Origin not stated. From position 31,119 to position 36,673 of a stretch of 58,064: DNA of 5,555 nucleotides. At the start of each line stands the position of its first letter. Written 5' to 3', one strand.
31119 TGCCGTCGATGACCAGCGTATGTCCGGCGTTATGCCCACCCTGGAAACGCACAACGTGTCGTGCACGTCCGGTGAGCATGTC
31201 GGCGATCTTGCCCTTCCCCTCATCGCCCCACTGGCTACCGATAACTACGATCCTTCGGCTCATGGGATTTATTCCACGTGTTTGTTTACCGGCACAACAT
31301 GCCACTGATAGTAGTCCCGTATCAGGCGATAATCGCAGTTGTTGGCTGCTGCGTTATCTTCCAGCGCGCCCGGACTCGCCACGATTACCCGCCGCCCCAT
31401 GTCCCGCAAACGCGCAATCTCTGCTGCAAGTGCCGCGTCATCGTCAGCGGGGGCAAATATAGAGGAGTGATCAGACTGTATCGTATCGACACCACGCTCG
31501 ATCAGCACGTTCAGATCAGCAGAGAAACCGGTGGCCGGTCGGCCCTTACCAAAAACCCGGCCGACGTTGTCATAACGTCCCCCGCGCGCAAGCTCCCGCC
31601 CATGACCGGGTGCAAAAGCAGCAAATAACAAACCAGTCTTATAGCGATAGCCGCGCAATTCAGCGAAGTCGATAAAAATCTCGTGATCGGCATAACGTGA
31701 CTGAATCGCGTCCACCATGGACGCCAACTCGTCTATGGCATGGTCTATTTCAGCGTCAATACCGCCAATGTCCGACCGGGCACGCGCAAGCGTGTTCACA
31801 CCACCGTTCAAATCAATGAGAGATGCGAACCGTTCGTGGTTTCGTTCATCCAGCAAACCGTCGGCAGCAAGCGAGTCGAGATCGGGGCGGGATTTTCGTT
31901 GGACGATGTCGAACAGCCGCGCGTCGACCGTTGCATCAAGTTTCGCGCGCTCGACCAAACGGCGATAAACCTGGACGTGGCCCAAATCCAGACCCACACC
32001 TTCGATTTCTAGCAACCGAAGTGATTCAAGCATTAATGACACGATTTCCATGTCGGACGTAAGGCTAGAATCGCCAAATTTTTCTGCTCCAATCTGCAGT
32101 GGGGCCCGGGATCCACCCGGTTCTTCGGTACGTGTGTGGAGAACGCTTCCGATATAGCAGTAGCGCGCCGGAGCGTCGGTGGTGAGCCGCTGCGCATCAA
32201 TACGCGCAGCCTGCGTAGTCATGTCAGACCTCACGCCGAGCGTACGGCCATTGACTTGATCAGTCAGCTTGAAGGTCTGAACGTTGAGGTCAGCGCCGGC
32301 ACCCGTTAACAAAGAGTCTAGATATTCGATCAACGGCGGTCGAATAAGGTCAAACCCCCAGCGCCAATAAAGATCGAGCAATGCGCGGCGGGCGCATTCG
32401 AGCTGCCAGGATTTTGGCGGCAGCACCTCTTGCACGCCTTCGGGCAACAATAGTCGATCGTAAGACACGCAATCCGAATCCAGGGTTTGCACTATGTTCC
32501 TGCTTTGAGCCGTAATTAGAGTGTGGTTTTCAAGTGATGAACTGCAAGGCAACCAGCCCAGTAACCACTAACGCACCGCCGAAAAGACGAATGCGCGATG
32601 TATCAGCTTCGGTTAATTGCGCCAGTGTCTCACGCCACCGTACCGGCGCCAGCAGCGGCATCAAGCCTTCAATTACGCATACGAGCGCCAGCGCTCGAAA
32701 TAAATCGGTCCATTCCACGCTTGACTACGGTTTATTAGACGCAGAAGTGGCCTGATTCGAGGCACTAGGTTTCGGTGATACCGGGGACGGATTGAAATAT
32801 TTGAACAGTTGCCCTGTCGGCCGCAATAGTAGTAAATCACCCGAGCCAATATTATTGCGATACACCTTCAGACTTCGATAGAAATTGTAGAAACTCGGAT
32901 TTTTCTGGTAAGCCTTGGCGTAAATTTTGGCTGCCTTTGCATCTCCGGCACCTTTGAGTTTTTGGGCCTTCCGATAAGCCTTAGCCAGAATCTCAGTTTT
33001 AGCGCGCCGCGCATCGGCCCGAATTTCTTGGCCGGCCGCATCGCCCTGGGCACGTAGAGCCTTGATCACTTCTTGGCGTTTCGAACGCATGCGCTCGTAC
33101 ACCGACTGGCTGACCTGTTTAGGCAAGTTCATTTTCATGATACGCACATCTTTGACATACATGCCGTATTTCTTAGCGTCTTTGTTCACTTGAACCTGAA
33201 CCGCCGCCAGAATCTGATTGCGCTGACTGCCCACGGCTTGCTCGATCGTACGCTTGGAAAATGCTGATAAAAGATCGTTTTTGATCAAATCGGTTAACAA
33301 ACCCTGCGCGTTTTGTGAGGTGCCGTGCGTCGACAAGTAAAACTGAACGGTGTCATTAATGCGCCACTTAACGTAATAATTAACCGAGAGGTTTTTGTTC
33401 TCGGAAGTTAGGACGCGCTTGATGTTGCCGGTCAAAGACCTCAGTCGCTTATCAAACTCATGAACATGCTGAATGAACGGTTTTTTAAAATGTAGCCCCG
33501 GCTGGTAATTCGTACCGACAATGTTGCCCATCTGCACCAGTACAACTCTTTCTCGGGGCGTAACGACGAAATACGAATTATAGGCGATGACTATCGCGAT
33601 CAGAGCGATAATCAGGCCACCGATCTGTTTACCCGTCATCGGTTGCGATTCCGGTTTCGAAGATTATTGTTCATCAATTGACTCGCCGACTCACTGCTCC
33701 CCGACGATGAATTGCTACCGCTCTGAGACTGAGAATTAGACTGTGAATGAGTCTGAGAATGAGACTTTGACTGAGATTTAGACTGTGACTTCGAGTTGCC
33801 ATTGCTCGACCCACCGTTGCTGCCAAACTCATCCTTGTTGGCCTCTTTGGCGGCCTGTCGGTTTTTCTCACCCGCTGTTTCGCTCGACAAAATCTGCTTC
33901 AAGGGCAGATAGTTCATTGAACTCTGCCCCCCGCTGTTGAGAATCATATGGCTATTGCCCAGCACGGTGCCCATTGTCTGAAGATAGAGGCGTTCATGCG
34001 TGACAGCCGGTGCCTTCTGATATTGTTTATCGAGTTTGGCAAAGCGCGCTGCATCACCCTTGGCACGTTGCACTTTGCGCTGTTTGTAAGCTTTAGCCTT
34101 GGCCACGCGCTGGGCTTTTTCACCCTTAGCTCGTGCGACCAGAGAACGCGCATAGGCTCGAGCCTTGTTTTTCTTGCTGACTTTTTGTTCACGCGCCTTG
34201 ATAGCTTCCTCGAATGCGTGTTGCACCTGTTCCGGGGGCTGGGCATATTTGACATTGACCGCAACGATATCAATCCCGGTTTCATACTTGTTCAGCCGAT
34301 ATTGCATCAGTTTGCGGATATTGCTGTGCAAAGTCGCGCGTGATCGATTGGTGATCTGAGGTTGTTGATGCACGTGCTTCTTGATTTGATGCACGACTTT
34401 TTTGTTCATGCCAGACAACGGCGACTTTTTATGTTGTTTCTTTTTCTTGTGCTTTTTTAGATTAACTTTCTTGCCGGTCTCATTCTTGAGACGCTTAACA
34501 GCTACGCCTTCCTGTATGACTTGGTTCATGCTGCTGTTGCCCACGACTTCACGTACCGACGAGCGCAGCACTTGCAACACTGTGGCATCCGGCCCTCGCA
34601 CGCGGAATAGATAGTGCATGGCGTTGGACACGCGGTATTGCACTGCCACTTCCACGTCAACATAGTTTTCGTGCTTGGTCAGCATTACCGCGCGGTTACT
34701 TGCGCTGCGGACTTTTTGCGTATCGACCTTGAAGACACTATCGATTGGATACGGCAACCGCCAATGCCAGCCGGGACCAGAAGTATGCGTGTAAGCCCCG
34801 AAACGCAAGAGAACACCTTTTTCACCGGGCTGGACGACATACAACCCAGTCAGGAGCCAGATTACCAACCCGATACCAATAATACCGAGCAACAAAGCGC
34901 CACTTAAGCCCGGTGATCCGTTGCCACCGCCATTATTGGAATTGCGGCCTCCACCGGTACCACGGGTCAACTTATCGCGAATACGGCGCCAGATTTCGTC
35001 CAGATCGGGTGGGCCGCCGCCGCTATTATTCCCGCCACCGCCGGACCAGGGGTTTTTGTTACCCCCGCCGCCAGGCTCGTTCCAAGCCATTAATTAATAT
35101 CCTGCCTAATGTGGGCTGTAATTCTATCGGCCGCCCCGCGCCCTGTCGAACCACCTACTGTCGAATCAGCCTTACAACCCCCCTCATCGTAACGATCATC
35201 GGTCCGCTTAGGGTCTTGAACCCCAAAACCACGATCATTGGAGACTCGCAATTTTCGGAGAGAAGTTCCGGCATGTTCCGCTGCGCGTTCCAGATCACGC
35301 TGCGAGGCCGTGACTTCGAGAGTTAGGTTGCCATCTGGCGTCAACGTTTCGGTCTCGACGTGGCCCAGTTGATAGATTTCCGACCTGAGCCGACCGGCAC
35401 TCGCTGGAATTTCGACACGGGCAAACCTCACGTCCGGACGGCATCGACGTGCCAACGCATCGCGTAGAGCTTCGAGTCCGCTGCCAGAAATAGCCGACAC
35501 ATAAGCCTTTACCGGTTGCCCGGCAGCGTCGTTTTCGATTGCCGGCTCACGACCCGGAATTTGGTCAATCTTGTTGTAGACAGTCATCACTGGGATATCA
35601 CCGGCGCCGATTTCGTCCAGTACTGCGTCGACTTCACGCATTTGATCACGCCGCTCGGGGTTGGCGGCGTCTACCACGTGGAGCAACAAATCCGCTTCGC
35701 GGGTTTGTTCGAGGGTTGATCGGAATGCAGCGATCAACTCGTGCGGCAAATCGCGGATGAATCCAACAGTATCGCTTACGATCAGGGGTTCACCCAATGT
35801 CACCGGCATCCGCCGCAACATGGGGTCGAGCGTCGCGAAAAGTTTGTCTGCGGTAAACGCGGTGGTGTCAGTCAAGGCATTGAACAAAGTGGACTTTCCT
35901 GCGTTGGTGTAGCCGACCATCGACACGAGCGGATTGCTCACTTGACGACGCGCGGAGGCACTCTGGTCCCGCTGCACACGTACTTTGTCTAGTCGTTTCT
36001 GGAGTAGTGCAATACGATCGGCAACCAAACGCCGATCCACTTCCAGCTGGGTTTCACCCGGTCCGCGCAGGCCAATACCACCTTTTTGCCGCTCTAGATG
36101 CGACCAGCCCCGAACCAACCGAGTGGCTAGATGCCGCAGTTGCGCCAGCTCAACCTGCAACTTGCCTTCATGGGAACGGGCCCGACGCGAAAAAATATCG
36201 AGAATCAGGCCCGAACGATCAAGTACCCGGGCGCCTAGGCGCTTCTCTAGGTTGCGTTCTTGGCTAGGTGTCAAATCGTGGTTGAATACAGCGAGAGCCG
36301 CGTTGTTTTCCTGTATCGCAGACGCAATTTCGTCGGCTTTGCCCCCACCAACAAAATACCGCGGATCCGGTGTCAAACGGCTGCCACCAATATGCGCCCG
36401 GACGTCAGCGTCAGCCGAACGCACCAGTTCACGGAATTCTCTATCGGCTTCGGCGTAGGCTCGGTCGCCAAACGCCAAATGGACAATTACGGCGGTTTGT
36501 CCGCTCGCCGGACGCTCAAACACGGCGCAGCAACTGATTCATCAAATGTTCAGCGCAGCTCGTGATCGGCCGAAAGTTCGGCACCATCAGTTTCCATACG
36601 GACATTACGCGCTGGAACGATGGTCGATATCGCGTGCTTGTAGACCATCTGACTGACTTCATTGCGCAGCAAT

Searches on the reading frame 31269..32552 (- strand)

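Call 10: search_protein_families(library=pfam, proteins=[window:31269-32552:-])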
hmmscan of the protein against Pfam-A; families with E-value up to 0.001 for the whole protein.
window:31269-32552:- (427 aa): 1 family
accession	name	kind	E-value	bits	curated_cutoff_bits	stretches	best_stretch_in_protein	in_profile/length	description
PF13393.11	tRNA-synt_His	-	6.4e-105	351.2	25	1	39-349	1-307/308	Histidyl-tRNA synthetase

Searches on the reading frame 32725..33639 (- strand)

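Call 10: search_protein_families(library=pfam, proteins=[window:32725-33639:-])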
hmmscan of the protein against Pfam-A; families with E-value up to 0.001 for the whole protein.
window:32725-33639:- (304 aa): 1 family
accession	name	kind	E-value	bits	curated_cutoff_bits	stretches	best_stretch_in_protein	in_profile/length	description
PF01145.31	Band_7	-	3.7e-29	102.4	23.6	1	25-201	2-176/176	SPFH domain / Band 7 family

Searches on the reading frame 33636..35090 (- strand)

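Call 10: search_protein_families(library=pfam, proteins=[window:33636-35090:-])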
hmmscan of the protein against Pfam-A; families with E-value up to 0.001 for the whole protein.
window:33636-35090:- (484 aa): 2 families
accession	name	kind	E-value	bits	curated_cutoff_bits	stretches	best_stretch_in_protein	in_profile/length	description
PF01145.31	Band_7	-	3.8e-25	89.4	23.6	2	85-200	2-117/176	SPFH domain / Band 7 family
PF12221.13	HflK_N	-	2.7e-14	53.3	22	1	1-48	1-44/44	Bacterial membrane protein N terminal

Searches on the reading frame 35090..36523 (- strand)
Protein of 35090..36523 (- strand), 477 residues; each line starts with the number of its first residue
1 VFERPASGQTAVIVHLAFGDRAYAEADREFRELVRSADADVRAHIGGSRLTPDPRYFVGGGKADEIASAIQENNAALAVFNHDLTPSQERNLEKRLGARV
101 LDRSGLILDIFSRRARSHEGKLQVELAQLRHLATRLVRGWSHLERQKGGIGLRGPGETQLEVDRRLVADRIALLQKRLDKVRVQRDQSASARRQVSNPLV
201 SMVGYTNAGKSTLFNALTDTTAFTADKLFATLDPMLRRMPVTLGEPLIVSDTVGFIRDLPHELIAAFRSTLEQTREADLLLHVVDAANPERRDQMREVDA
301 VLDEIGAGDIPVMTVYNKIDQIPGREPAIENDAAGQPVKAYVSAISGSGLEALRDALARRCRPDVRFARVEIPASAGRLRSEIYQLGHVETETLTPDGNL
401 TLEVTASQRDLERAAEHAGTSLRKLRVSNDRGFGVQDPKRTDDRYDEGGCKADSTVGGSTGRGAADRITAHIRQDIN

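Call 10: search_protein_families(library=pfam, proteins=[window:35090-36523:-])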
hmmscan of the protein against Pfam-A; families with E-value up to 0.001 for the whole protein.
window:35090-36523:- (477 aa): 5 families
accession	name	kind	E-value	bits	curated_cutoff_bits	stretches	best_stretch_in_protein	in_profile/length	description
PF16360.10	GTP-bdg_M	-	2.6e-29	102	29.5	1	114-192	1-79/79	GTP-binding GTPase Middle Region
PF13167.11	GTP-bdg_N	-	1.3e-26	93.4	25.4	1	28-111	5-88/89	GTP-binding GTPase N-terminal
PF01926.29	MMR_HSR1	-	7.8e-21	74.7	21.9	1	200-318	2-113/113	50S ribosome-binding GTPase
PF19275.4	HflX_C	-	4.3e-07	30.4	26.4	1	330-411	3-84/102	HflX C-terminal domain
PF02421.24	FeoB_N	-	8.4e-06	25.8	27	1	200-351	3-150/156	Ferrous iron transport protein B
